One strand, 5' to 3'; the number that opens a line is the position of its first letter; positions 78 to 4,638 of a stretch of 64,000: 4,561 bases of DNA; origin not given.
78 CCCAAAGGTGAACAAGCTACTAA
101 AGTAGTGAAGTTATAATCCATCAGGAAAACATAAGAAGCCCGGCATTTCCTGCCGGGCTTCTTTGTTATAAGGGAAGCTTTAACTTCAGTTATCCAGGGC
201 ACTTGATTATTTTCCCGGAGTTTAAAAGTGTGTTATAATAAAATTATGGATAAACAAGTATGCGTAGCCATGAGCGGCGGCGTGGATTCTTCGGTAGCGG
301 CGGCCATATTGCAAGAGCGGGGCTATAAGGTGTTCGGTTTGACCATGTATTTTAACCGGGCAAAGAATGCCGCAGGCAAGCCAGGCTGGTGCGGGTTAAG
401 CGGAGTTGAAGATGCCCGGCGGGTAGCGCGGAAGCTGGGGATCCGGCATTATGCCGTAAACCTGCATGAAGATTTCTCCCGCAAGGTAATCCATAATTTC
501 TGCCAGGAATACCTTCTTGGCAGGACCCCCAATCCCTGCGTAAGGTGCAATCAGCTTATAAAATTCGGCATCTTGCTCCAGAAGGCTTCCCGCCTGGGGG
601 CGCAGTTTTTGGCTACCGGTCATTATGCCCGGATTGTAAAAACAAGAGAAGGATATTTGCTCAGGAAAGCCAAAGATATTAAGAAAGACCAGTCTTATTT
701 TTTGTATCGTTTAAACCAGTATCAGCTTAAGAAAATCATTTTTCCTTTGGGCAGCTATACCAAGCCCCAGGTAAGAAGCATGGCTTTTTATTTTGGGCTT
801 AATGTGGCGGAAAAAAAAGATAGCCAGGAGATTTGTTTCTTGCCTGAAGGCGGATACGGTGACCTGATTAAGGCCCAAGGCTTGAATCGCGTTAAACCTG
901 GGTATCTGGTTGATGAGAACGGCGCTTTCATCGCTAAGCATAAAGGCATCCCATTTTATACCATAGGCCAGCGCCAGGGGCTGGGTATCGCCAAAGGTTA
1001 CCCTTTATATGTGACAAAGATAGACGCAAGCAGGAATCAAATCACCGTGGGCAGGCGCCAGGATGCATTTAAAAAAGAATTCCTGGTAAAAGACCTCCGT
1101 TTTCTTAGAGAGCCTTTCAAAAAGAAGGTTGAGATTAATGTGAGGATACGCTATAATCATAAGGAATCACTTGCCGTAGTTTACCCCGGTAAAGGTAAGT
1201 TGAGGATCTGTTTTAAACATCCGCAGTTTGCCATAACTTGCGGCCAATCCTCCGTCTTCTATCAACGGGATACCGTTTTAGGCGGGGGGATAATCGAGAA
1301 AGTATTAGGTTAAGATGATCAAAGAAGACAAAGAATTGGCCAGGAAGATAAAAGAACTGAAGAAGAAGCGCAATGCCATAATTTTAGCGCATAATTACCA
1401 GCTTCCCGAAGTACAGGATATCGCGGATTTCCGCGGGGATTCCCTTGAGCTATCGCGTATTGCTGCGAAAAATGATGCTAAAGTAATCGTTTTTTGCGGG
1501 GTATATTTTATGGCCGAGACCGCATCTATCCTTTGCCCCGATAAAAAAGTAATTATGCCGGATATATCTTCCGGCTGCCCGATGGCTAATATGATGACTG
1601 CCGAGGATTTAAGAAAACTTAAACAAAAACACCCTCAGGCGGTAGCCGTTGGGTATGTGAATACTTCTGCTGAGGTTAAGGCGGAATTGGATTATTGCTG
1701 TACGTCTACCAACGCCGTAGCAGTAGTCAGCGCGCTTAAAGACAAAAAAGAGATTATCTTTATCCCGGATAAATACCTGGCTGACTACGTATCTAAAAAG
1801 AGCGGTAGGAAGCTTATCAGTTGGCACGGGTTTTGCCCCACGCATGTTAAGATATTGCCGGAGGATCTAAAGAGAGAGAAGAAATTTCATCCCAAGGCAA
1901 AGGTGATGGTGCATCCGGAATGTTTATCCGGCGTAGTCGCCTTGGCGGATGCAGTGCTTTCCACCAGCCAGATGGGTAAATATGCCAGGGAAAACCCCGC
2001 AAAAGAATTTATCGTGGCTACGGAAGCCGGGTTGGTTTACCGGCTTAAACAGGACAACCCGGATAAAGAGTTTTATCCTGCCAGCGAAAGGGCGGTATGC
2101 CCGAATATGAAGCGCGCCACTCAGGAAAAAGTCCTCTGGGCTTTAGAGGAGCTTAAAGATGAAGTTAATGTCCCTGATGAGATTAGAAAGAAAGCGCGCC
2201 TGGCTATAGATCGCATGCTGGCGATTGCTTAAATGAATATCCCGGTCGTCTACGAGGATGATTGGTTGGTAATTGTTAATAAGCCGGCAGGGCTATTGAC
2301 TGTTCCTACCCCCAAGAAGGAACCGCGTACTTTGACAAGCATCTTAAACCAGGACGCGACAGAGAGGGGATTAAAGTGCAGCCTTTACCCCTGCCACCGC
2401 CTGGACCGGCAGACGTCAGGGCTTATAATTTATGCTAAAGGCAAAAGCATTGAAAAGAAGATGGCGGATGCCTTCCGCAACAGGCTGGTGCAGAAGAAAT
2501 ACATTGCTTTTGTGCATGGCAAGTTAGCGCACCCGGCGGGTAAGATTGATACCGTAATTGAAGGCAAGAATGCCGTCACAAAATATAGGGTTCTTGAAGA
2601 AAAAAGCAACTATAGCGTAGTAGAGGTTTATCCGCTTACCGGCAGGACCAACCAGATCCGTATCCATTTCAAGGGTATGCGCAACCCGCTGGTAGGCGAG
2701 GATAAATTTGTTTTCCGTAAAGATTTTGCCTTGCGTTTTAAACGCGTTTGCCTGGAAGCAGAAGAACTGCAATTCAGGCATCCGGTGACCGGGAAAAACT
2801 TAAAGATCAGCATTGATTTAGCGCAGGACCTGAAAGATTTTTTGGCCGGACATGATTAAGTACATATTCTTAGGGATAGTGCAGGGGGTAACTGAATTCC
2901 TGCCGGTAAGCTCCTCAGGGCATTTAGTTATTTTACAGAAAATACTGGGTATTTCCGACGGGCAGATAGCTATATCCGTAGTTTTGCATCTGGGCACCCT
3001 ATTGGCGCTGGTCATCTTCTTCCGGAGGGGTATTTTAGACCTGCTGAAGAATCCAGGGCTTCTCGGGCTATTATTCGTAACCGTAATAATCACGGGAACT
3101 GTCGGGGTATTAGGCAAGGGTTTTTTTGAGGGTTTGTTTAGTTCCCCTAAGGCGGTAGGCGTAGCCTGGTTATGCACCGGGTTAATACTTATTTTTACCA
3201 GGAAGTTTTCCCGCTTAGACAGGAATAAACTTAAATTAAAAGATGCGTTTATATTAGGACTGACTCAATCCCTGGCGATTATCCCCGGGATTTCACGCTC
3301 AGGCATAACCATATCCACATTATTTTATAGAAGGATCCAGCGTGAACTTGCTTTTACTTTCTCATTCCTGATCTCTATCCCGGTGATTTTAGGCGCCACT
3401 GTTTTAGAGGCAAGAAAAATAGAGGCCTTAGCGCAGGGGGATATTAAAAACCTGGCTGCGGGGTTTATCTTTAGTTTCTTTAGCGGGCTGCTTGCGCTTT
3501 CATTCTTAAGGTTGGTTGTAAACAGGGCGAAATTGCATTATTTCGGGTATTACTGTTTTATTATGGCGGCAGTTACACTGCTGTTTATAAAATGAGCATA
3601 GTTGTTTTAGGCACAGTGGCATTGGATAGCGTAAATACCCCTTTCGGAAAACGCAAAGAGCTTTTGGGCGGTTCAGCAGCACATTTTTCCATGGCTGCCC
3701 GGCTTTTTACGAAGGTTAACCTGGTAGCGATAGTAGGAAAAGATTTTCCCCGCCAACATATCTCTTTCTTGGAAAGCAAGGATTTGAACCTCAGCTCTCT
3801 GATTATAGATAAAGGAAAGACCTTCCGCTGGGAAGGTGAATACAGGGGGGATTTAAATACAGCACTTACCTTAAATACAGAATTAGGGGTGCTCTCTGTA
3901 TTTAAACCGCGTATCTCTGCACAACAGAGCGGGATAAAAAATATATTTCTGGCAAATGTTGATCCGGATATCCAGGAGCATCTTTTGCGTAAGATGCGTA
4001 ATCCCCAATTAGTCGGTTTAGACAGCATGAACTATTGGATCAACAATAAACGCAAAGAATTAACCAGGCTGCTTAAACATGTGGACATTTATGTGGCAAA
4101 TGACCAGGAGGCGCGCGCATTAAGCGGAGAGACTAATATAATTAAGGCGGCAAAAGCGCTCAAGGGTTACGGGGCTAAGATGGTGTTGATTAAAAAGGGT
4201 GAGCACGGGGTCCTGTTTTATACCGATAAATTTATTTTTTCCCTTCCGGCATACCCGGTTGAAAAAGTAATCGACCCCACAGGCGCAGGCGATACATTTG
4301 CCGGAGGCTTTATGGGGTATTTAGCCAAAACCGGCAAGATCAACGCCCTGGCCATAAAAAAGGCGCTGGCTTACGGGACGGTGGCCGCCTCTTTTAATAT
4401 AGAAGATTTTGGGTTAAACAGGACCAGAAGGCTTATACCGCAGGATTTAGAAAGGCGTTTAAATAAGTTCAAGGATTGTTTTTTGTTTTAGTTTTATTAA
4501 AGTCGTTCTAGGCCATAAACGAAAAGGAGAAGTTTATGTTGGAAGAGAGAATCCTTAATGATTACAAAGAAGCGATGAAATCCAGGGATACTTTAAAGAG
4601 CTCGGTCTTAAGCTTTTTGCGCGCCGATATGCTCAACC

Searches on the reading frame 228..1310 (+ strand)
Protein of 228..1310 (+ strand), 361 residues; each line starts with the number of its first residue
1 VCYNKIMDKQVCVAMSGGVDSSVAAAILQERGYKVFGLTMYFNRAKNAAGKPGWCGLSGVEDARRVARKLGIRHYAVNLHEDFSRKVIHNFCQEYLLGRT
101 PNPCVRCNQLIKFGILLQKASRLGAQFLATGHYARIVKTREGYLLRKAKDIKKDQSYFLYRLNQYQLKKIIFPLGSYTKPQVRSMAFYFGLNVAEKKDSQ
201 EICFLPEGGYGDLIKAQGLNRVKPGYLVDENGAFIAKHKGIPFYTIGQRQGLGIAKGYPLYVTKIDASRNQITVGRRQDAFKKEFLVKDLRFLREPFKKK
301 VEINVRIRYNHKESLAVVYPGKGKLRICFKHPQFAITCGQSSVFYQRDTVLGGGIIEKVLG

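Call 73: search_protein_families(library=pfam, proteins=[window:228-1310:+], max_evalue=0.00001)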
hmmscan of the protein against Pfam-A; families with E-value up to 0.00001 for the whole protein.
window:228-1310:+ (361 aa): 3 families
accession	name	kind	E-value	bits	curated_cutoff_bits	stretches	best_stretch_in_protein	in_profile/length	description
PF03054.22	tRNA_Me_trans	-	3.6e-72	242.7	20.6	1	9-206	1-201/202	tRNA methyl transferase HUP domain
PF20259.3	tRNA_Me_trans_M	-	9.3e-17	60.8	27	1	222-276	10-66/66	tRNA methyl transferase PRC-barrel domain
PF20258.4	tRNA_Me_trans_C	-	6.5e-16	58.9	20.6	1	283-356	2-77/77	Aminomethyltransferase beta-barrel domain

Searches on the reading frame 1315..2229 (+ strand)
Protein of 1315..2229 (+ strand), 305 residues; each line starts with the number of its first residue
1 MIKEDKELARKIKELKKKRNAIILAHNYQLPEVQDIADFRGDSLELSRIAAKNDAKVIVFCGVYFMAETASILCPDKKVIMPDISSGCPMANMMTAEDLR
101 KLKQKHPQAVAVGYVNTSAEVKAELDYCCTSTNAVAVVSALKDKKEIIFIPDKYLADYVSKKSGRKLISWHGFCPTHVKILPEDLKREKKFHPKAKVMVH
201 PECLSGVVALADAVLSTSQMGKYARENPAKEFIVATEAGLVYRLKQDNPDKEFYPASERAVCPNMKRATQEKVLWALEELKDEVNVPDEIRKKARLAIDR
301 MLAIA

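Call 73: search_protein_families(library=pfam, proteins=[window:1315-2229:+], max_evalue=0.00001)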
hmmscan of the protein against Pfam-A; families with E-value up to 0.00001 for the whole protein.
window:1315-2229:+ (305 aa): 1 family
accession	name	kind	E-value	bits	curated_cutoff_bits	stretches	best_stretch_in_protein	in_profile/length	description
PF02445.21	NadA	-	1.3e-123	412.3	27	1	11-303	2-295/295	Quinolinate synthetase A protein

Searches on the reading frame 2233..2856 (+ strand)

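Call 73: search_protein_families(library=pfam, proteins=[window:2233-2856:+], max_evalue=0.00001)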
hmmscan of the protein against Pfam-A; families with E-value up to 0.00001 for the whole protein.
window:2233-2856:+ (208 aa): 1 family
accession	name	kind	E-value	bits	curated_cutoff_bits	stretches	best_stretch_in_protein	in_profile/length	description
PF00849.27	PseudoU_synth_2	-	1.8e-32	113.1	26.8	1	12-146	2-150/152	RNA pseudouridylate synthase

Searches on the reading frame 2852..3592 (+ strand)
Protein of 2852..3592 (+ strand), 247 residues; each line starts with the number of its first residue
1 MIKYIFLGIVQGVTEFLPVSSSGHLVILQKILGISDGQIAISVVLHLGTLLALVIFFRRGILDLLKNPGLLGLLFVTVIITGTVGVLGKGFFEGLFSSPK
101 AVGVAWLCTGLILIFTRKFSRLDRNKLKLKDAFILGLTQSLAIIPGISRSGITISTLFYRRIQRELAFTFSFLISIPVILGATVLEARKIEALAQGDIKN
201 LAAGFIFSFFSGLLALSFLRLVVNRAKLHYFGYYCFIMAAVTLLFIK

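Call 73: search_protein_families(library=pfam, proteins=[window:2852-3592:+], max_evalue=0.00001)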
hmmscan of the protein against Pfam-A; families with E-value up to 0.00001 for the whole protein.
window:2852-3592:+ (247 aa): 1 family
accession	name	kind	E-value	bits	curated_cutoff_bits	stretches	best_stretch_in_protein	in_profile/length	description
PF02673.24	BacA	-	1e-65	222.4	33.4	1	5-241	2-257/257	Bacitracin resistance protein BacA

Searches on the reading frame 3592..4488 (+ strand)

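Call 73: search_protein_families(library=pfam, proteins=[window:3592-4488:+], max_evalue=0.00001)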
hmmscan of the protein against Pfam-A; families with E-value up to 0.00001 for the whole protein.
window:3592-4488:+ (299 aa): 2 families
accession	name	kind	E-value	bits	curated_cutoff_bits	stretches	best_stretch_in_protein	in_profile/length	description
PF00294.29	PfkB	-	6.4e-30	105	25.8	1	25-276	35-296/302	pfkB family carbohydrate kinase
PF08543.17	Phos_pyr_kin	-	2.1e-08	34.3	27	1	157-266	112-232/246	Phosphomethylpyrimidine kinase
